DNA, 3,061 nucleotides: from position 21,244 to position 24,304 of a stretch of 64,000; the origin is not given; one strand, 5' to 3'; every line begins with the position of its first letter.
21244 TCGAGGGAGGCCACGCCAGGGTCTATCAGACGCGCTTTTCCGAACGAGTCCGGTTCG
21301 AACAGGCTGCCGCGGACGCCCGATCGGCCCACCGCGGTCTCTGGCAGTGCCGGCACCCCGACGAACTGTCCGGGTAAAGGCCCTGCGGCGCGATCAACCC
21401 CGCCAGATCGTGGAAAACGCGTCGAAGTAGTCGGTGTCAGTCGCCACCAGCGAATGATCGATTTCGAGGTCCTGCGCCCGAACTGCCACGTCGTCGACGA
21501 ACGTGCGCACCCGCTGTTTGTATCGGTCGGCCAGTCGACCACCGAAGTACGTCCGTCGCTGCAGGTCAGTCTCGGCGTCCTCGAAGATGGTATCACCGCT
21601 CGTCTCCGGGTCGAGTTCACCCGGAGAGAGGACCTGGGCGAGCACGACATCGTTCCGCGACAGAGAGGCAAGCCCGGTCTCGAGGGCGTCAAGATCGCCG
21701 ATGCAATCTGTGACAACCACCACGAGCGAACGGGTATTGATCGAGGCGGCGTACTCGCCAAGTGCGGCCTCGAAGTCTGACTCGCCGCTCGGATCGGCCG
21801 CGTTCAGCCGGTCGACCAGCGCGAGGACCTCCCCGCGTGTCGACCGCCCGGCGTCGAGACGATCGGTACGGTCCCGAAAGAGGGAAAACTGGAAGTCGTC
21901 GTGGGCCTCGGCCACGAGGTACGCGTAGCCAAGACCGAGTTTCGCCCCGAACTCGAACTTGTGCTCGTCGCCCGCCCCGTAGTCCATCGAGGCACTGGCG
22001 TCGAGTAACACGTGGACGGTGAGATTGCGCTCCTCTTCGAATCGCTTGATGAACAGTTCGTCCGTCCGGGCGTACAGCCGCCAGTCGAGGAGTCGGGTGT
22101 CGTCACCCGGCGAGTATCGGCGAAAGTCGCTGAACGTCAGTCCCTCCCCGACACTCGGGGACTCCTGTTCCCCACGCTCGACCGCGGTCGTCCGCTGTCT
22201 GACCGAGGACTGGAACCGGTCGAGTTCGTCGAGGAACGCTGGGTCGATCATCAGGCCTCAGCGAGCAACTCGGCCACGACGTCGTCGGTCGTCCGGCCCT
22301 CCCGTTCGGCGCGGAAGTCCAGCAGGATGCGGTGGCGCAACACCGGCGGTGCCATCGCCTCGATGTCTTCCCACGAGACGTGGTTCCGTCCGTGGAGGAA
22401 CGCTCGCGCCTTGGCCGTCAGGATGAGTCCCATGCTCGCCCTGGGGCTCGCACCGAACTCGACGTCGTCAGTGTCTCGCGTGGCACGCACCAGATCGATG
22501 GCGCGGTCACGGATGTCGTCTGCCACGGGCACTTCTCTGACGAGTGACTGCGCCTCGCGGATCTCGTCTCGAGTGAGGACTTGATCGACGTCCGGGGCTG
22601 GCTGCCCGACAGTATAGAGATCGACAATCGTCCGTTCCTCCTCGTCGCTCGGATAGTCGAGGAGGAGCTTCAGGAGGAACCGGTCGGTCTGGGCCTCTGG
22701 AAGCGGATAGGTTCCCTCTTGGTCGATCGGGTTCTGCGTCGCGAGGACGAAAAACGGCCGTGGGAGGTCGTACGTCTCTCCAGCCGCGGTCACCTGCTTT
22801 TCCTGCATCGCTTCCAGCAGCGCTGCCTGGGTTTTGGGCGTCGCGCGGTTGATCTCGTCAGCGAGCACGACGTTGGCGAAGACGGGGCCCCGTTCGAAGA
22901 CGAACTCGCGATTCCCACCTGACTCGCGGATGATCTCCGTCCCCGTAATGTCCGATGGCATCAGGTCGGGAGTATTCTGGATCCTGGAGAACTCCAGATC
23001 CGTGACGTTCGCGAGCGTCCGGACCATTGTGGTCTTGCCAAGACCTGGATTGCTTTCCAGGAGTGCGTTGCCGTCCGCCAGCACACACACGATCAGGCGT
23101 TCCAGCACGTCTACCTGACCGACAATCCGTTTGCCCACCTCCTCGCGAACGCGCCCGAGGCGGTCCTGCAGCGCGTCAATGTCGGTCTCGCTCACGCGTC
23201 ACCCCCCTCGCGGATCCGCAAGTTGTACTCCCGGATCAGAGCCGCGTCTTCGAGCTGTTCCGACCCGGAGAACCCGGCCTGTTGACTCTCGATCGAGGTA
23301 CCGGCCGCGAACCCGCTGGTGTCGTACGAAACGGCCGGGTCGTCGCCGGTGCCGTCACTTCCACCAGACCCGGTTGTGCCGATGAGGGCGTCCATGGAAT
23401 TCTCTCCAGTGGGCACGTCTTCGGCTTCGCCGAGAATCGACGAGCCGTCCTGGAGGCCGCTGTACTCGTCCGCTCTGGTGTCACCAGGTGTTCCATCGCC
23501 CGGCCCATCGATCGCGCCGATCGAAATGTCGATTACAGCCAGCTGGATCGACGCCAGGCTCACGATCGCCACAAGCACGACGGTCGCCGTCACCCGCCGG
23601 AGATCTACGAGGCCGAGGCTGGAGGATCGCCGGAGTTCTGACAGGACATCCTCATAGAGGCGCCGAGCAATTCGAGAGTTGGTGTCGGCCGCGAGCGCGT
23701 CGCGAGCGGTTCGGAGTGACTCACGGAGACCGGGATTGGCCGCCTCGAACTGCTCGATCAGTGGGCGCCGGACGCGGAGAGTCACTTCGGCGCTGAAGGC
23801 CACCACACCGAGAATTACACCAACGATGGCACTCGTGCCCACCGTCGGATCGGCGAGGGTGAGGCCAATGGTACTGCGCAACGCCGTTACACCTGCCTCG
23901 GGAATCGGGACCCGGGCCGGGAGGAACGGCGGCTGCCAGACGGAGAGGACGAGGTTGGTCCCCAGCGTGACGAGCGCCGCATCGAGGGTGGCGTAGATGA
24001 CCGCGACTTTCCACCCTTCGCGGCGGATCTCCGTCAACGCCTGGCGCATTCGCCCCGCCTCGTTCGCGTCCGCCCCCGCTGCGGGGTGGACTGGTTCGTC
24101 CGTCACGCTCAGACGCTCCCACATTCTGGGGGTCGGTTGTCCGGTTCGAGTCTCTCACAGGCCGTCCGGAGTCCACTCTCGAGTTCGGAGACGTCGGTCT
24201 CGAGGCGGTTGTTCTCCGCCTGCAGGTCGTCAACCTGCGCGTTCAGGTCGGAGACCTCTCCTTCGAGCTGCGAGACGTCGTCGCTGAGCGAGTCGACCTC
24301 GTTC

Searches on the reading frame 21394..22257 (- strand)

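Call 22: search_protein_families(library=pfam, proteins=[window:21394-22257:-], max_evalue=0.001)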
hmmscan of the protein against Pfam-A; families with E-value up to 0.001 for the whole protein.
window:21394-22257:- (287 aa): 1 family
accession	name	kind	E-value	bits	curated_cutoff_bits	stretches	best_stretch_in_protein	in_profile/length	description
PF01882.25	DUF58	-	6.3e-37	127.3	23.4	1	45-236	2-195/216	Protein of unknown function DUF58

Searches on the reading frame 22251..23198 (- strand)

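Call 22: search_protein_families(library=pfam, proteins=[window:22251-23198:-], max_evalue=0.001)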
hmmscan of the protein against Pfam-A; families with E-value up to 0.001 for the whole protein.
window:22251-23198:- (315 aa): 6 families
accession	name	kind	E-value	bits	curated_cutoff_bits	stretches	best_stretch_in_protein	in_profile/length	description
PF07726.17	AAA_3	-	4.1e-62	208.3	27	1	45-176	2-131/131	ATPase family associated with various cellular activities (AAA)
PF17863.7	AAA_lid_2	-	3e-23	81.8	22.7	1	238-310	1-73/74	AAA lid domain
PF07728.20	AAA_5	-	4.6e-12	46.6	22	1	46-174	3-139/139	AAA domain (dynein-related subfamily)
PF20030.5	bpMoxR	-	9.4e-11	41.6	27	1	13-188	2-174/205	MoxR domain in the MoxR-vWA-beta-propeller ternary systems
PF00004.35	AAA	-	1.4e-07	32.4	21.2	1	46-157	2-111/131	ATPase family associated with various cellular activities (AAA)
PF00493.29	MCM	-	1.3e-05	24.8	23.3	1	40-159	55-175/224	MCM P-loop domain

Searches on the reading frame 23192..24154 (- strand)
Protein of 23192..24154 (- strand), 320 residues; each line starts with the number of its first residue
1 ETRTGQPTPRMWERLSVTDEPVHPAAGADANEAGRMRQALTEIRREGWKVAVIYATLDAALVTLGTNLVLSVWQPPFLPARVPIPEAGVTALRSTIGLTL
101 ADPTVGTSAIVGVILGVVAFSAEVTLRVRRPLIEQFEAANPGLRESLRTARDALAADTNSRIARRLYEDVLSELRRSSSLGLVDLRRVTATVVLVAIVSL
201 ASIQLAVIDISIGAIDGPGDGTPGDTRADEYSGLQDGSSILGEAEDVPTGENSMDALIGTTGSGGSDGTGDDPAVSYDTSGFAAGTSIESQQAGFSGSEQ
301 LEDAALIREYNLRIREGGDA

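Call 22: search_protein_families(library=pfam, proteins=[window:23192-24154:-], max_evalue=0.001)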
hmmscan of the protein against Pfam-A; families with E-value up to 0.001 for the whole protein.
window:23192-24154:- (320 aa): 1 family
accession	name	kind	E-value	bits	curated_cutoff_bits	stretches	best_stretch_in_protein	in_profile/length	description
PF24334.1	DUF7502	-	1.1e-110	369.9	27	1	36-316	1-281/281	Family of unknown function (DUF7502)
